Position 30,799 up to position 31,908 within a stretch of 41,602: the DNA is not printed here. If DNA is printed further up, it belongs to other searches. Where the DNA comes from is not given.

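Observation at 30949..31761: Compact cytoplasmic patatin-like phospholipase encoded by a phage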

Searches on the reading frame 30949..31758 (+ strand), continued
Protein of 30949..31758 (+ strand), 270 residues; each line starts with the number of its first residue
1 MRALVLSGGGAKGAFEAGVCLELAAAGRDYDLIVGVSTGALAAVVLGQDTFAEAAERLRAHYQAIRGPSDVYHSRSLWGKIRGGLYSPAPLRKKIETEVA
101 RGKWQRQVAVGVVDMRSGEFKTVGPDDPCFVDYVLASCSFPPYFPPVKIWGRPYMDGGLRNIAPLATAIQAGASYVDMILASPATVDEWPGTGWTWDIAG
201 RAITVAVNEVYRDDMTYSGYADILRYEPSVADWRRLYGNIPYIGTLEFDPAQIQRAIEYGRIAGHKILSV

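Call 20: find_related_loci(query=A1, collection=viral_contigs, flank=8000)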
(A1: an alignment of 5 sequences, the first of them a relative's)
Query A1 (270 aa) in viral_contigs; peptide patterns used: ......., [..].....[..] (x = any residue, [..] = any of these).
76 stretches matched a pattern; 7 encode a relative of the query (tblastn E <= 1e-3); 7 distinct loci.
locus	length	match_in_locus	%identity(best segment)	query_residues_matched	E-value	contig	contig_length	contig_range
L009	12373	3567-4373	67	1-269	4e-120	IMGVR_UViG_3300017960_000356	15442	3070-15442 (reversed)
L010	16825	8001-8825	35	1-260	2e-38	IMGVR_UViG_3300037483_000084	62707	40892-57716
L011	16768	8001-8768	35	4-260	2e-29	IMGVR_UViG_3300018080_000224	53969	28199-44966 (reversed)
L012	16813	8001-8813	25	4-260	3e-11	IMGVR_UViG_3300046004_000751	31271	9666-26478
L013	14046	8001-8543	26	4-170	7e-9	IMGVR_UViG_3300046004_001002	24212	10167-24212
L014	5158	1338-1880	26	4-170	9e-9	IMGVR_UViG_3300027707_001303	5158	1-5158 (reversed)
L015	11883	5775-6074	32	4-103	9e-5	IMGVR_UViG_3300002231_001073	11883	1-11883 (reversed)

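Call 21: find_related_loci(query=A1, collection=genome_contigs, flank=10000)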
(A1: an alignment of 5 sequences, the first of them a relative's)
Query A1 (270 aa) in genome_contigs; peptide patterns used: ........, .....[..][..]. (x = any residue, [..] = any of these).
226 stretches matched a pattern; 105 encode a relative of the query (tblastn E <= 1e-3); the best 80 are kept; 80 distinct loci.
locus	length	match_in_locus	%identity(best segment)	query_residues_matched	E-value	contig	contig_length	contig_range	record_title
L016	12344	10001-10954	32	2-268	1e-41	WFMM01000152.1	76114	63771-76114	MAG: Nitrospirae bacterium isolate S009_28 k151_82902, whole genome shotgun sequence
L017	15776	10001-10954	31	2-268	3e-41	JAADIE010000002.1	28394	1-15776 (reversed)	MAG: Nitrospirota bacterium isolate M_MetaBat.26 contig-127_2944, whole genome shotgun sequence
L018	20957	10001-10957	34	2-269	5e-41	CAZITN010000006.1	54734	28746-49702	MAG TPA_asm: uncultured Thermodesulfovibrio sp. isolate binchicken_co172_180 genome assembly, contig: NODE_317_length_54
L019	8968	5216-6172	34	2-269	2e-40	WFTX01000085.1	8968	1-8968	MAG: Nitrospirae bacterium isolate S139_46 k151_253434, whole genome shotgun sequence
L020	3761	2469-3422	30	2-268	8e-39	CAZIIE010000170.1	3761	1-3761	MAG TPA_asm: uncultured Nitrospirota bacterium isolate SRP162660_co2_172 genome assembly, contig: NODE_24179_length_3761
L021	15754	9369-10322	31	2-268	7e-39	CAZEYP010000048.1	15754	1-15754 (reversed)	MAG TPA_asm: uncultured Nitrospirota bacterium isolate binchicken_co172_141 genome assembly, contig: NODE_3095_length_15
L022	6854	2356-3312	33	2-269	1e-35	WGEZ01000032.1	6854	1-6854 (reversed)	MAG: Nitrospirae bacterium isolate S146_64 k151_279175, whole genome shotgun sequence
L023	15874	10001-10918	34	3-261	1e-34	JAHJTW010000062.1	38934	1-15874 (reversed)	MAG: bacterium isolate OS_PC_MetaG.mb.70 OS_PC_MetaG.mb.70_k141_150106, whole genome shotgun sequence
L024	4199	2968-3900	32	2-261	1e-34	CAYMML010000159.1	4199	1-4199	MAG TPA_asm: uncultured Thermodesulfovibrio sp. isolate SRP162660_co1_93 genome assembly, contig: NODE_30454_length_4199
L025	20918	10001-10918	34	3-261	2e-34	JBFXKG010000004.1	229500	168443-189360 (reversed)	MAG: Candidatus Krumholzibacteriia bacterium isolate CA_2019_TPIn_7 NODE_185_length_229500_cov_8.044504_TPIn, whole geno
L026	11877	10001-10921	30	3-261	6e-25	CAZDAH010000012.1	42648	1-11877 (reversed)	MAG TPA_asm: uncultured Ignavibacteria bacterium isolate binchicken_co395_172 genome assembly, contig: NODE_80_length_42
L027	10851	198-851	32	3-215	1e-24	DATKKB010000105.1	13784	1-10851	MAG TPA_asm: Anaerolineaceae bacterium isolate SMAG_U14646 k141_4620932, whole genome shotgun sequence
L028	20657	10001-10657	33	3-216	4e-24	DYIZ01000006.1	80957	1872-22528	MAG TPA_asm: Candidatus Aquidulcis sp. isolate FI88_58_10 Afr_mines_FI88_155_length_80957_cov_4_605362, whole genome sho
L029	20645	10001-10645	34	3-215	1e-23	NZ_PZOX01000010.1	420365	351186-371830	Vitiosangium sp. GDMCC 1.1324 contig10, whole genome shotgun sequence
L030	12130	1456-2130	32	3-215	2e-23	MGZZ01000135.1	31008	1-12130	MAG: Ignavibacteria bacterium GWC2_36_12 gwc2_scaffold_4945, whole genome shotgun sequence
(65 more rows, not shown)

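Call 38: search_protein_families(library=pfam, proteins=[L001:8857-9276:+, L006:1211-1633:+, L007:393-689:+], max_evalue=0.05)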
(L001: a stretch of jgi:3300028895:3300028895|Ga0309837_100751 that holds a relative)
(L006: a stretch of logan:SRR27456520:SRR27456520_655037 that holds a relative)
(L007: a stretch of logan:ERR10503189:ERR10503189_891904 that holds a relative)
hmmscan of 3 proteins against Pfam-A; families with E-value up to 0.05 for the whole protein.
L001:8857-9276:+ (140 aa): 1 family
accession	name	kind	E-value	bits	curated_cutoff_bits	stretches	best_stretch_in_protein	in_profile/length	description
PF00877.26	NLPC_P60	-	0.0054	17.1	23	1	17-92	1-68/105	NlpC/P60 family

L006:1211-1633:+ (141 aa): 0 families

L007:393-689:+ (99 aa): 0 families

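Call 43: predict_structure(alignment_id=A2)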
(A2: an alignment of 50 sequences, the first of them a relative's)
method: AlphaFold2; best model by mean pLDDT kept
length: 270 residues; sequences in the alignment: 50
mean_pLDDT: 92.0   pTM: 0.90
mean pLDDT of the five models: 92.0, 91.2, 89.8, 88.3, 87.2
residues with pLDDT >= 90: 207; 70-90: 59; 50-70: 4; < 50: 0
segments of 3 or more residues with pLDDT < 50: none
pLDDT, mean of each block of 10 residues (from residue 1): 96 98 98 98 98 98 97 84 83 97 97 94 98 96 92 91 89 97 80 72 73 78 95 95 93 98 96
secondary structure, 60 per line:
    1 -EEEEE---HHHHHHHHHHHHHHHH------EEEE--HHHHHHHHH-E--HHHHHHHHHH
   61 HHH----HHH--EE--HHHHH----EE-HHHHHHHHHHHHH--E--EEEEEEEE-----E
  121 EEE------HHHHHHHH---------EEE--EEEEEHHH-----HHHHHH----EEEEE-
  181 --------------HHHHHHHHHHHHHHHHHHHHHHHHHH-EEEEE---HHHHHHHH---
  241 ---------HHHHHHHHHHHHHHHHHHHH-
elements in order: E2-6 H10-25 E32-35 H38-46 H51-63 H77-81 H89-101 E107-114 E120-123 H130-137 E147-149 E152-156 H165-170 E175-179 H195-220 E222-226 H230-237 H250-269

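Call 45: search_protein_families(library=phrogs, proteins=[L010:3489-6419:+, L010:6419-7174:+, L010:7174-8001:+, L010:8932-9558:+, L010:9949-10725:+, L011:6663-7310:+, L011:7310-7978:+, L011:9613-10365:+, L011:10396-11286:+, L011:5082-5930:+], max_evalue=0.001)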
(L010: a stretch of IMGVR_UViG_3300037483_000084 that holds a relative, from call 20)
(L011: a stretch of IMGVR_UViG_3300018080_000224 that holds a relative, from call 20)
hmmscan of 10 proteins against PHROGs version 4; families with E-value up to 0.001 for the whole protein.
L010:3489-6419:+ (977 aa): 0 families

L010:6419-7174:+ (252 aa): 0 families

L010:7174-8001:+ (276 aa): 0 families

L010:8932-9558:+ (209 aa): 0 families

L010:9949-10725:+ (259 aa): 0 families

L011:6663-7310:+ (216 aa): 0 families

L011:7310-7978:+ (223 aa): 0 families

L011:9613-10365:+ (251 aa): 0 families

L011:10396-11286:+ (297 aa): 14 families
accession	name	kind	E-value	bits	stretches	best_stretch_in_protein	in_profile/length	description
phrog_323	-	transcription regulation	2.4e-23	84.2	1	3-117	97-212/319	transcriptional regulator, D5-like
phrog_8446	-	DNA, RNA and nucleotide metabolism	1.4e-13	52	1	122-290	46-195/211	HNH endonuclease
phrog_1891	-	DNA, RNA and nucleotide metabolism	2.7e-09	37.8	0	56-105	49-98/255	HNH endonuclease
phrog_119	-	DNA, RNA and nucleotide metabolism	2.3e-07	31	1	147-294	125-258/443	HNH endonuclease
phrog_589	-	DNA, RNA and nucleotide metabolism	7.8e-06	26.8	1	153-292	31-140/179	HNH endonuclease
phrog_5956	-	DNA, RNA and nucleotide metabolism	8.8e-06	26.4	1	216-292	50-109/138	HNH endonuclease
phrog_8048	-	DNA, RNA and nucleotide metabolism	2e-05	24.9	1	215-293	166-229/273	HNH endonuclease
phrog_3497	-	unknown function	4e-05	24.5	1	223-296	14-93/150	-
phrog_24030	-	DNA, RNA and nucleotide metabolism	5.9e-05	23.5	0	215-245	8-38/342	RNA ligase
phrog_5536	-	unknown function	0.00023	22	0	133-162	6-35/172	-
phrog_125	-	DNA, RNA and nucleotide metabolism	0.00028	21.5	0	125-190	163-221/254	DNA invertase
phrog_144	-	DNA, RNA and nucleotide metabolism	0.00043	21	1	213-296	71-138/175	HNH endonuclease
phrog_3855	-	DNA, RNA and nucleotide metabolism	0.00073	20.9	0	113-172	42-103/115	HTH DNA binding protein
phrog_11138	-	unknown function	0.0008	20.7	0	115-181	75-140/142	-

L011:5082-5930:+ (283 aa): 0 families

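Call 46: fold_search(model_id=the predicted structure, library=pdb)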
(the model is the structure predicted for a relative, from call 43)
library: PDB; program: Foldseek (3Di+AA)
matches with E <= 10: 764; with E <= 0.001: 29
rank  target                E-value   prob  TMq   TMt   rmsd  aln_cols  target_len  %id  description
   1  8zr9_A                1.4e-14  1.00  0.75  0.61   5.0       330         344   17  Cryo-EM structure of AbCapV filemant bound with 3',3'-cGAMP (released 2025-11-19)
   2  5fya_A                3.5e-14  1.00  0.74  0.79   3.9       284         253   20  Cubic crystal of the native PlpD (released 2016-04-06)
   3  9kh6_A                6.0e-14  1.00  0.77  0.64   4.2       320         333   20  cryo-EM structure of lipase/ligand/substrate complex (released 2026-03-04)
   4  9jeh_A                8.6e-14  1.00  0.77  0.62   4.4       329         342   16  Cryo-EM structure of AbCapV dimer, apo form (released 2025-11-19)
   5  9kej_A                1.7e-13  1.00  0.74  0.60   5.0       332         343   15  Cryo-EM structure of AbCapV S58A filament bound with 3'3'-cGAMP (released 2025-11-12)
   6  9jek_D                2.4e-13  1.00  0.74  0.60   4.9       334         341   17  Cryo-EM structure of AbCapV tetramer, intermediate form (released 2025-11-19)
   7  9ion_B                5.7e-13  1.00  0.71  0.65   4.3       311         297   17  Cryo-EM structure of cUA bound CapE filament (released 2025-05-21)
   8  9ion_C                8.2e-13  1.00  0.71  0.65   4.1       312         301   16  Cryo-EM structure of cUA bound CapE filament (released 2025-05-21)
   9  5fya_B                1.5e-12  1.00  0.73  0.76   4.8       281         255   20  Cubic crystal of the native PlpD (released 2016-04-06)
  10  5fqu_A                2.5e-12  1.00  0.76  0.82   3.5       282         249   20  Orthorhombic crystal structure of of PlpD (selenomethionine derivative) (released 2016-04-06)
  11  5fqu_B                5.8e-12  1.00  0.74  0.80   3.9       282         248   20  Orthorhombic crystal structure of of PlpD (selenomethionine derivative) (released 2016-04-06)
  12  4pkb                  1.0e-11  1.00  0.68  0.53   5.3       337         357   15  CRYSTAL STRUCTURE OF PATATIN-17 COMPLEXED WITH METHYL ARACHIDONYL FLUOROPHOSPHONATE (MAFP) (released 2014-10-01)
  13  4pka                  1.2e-11  1.00  0.69  0.54   5.3       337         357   14  Crystal structure of patatin aged with diisopropylphosphorofluoridate (released 2014-10-01)
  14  9iom                  1.3e-11  1.00  0.71  0.64   4.4       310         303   16  CapE apo form (released 2025-05-21)
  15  9ion_A                1.4e-11  1.00  0.68  0.62   4.6       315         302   15  Cryo-EM structure of cUA bound CapE filament (released 2025-05-21)
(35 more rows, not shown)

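Call 57: get_annotated_region(hit=H7, flank=4000)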
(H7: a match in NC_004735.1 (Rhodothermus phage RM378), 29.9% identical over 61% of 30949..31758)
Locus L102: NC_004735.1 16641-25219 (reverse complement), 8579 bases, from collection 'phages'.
description: Rhodothermus phage RM378, complete genome.
organism: Rhodothermus phage RM378 (NCBI taxid 148943)
taxonomy: Viruses; Duplodnaviria; Heunggongvirae; Uroviricota; Caudoviricetes
host: Rhodothermus marinus; source: -; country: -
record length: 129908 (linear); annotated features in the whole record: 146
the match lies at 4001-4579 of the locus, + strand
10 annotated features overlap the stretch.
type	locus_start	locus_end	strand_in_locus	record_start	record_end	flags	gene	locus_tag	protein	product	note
CDS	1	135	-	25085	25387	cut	-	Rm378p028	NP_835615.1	hypothetical protein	-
CDS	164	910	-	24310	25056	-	-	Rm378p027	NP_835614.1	hypothetical protein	-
CDS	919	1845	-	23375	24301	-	-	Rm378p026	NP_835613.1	hypothetical protein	-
CDS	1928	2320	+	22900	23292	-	-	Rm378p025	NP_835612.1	hypothetical protein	-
CDS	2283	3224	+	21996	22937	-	-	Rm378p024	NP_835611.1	DNA polymerase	-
CDS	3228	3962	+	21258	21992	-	-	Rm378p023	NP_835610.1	hypothetical protein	-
CDS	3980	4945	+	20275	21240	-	-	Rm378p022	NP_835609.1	hypothetical protein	-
CDS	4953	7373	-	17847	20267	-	-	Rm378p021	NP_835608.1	hypothetical protein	-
CDS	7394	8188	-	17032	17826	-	-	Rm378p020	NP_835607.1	hypothetical protein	-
CDS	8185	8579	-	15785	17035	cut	-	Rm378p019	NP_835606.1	similar to DNA helicase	-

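Call 58: search_solved_structures(query=A1, max_evalue=0.001)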
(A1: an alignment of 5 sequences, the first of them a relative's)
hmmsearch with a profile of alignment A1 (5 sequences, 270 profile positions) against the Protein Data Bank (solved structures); distinct sequences matched with E-value up to 0.001: 10.
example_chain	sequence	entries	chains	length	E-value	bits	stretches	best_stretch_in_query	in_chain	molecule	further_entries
5fqu_A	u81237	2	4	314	1.7e-11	47.2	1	132-241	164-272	PATATIN-LIKE PROTEIN, PLPD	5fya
8zr9_A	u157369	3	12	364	2.4e-08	36.9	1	3-165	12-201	CGAMP-activated phospholipase CapV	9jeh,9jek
9kej_A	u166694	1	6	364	1e-07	34.8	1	3-165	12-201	CGAMP-activated phospholipase CapV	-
9iom_A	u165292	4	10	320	1.4e-05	27.9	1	2-169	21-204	cUMP-AMP-activated phospholipase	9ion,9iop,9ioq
9wn1_A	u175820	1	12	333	2.7e-05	26.9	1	3-160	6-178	Patatin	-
9wn0_A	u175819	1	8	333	2.7e-05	26.9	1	3-160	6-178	Patatin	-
9kh6_A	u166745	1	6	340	2.9e-05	26.8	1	3-160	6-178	Patatin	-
9kh7_A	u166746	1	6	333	0.00035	23.2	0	3-160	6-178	CBASS cGAMP-activated phospholipase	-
4kyi_A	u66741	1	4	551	0.00072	22.2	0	3-49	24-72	VipD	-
4akf_A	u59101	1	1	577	0.00081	22.1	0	3-49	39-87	VIPD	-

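Call 62: search_protein_families(library=pfam, proteins=[L012:7501-7983:+, L012:7983-8843:+, L012:9022-9537:+, L012:9543-10061:+, L012:6594-7349:+, L013:5634-6569:+, L013:6569-7123:+, L013:7471-7986:+, L013:8852-9346:+, L012:10146-11288:+], max_evalue=0.01)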
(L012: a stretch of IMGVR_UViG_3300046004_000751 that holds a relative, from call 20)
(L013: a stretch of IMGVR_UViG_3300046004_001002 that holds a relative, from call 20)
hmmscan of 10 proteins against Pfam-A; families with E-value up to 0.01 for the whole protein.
L012:7501-7983:+ (161 aa): 3 families
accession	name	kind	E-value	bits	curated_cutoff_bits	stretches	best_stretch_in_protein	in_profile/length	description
PF05838.17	Glyco_hydro_108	-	4.8e-27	94.8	21.2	1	9-87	3-85/85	Glycosyl hydrolase 108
PF09374.15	PG_binding_3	-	0.00044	20.8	24.6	1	90-151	1-74/76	Predicted Peptidoglycan domain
PF01471.23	PG_binding_1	-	0.0052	17.4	23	1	81-114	23-56/57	Putative peptidoglycan binding domain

L012:7983-8843:+ (287 aa): 1 family
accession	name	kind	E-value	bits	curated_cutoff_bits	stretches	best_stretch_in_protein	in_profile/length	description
PF01734.28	Patatin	-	5.3e-20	72.9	27.7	1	7-181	1-190/191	Patatin-like phospholipase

L012:9022-9537:+ (172 aa): 0 families

L012:9543-10061:+ (173 aa): 1 family
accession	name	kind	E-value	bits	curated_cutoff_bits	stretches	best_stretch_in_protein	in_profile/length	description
PF00565.23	SNase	-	1.4e-16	61.3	21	1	60-156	1-107/107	Staphylococcal nuclease homologue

L012:6594-7349:+ (252 aa): 1 family
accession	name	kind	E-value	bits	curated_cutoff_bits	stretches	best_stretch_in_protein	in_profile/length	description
PF00497.25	SBP_bac_3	-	6.2e-12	45.8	26.4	1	22-238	5-121/132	Bacterial extracellular solute-binding proteins, family 3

L013:5634-6569:+ (312 aa): 3 families
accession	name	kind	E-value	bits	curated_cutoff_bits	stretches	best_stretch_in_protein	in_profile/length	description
PF00561.26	Abhydrolase_1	-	1.6e-19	71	25.8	1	24-126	2-102/245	alpha/beta hydrolase fold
PF12697.13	Abhydrolase_6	-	3.1e-14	54.6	26.3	1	25-288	1-204/217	Alpha/beta hydrolase family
PF12146.15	Hydrolase_4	-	2.3e-12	47.2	27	1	22-115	4-99/239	Serine aminopeptidase, S33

L013:6569-7123:+ (185 aa): 3 families
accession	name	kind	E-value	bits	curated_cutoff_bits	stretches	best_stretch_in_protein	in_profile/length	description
PF05838.17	Glyco_hydro_108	-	6.8e-28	97.5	21.2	1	35-114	2-85/85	Glycosyl hydrolase 108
PF09374.15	PG_binding_3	-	0.0012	19.4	24.6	1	117-152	1-44/76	Predicted Peptidoglycan domain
PF01471.23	PG_binding_1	-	0.0062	17.1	23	0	112-141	27-56/57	Putative peptidoglycan binding domain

L013:7471-7986:+ (172 aa): 0 families

L013:8852-9346:+ (165 aa): 1 family
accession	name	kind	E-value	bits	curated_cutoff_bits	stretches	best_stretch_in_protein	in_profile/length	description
PF00565.23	SNase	-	9.3e-17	61.9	21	1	52-148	1-107/107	Staphylococcal nuclease homologue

L012:10146-11288:+ (381 aa): 0 families

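Call 64: find_related_loci(query=A2, collection=viral_contigs, flank=4000)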
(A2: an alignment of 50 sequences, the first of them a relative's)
Query A2 (270 aa) in viral_contigs; peptide patterns used: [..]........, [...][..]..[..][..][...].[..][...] (x = any residue, [..] = any of these).
174 stretches matched a pattern; 164 encode a relative of the query (tblastn E <= 1e-3); the best 80 are kept; 80 distinct loci.
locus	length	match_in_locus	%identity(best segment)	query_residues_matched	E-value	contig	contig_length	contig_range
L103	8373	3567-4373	67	1-269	3e-119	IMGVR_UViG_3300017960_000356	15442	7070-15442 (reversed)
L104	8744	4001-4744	35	1-240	1e-39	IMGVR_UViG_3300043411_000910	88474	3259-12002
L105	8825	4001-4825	35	1-260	2e-37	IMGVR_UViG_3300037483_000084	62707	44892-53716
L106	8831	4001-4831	34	1-260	5e-37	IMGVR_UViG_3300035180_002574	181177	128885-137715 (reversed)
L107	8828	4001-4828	33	1-261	8e-37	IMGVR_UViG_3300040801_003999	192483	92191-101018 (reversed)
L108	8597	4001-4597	40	2-189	1e-35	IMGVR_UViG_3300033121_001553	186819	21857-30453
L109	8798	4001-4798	34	1-260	3e-35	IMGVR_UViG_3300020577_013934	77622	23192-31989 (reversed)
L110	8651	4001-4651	34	2-215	5e-35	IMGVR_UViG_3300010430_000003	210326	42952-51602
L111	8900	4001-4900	35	2-260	1e-36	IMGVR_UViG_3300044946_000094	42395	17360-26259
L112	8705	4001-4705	38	1-224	2e-34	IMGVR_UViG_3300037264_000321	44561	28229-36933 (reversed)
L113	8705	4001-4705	38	1-224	3e-34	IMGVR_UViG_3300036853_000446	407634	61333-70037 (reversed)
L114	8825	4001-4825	32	2-260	2e-34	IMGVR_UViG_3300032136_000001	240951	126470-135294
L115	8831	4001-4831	32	1-262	9e-34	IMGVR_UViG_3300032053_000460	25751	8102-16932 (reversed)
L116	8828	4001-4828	35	1-260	1e-33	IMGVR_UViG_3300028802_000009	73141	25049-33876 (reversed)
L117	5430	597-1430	32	1-260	2e-33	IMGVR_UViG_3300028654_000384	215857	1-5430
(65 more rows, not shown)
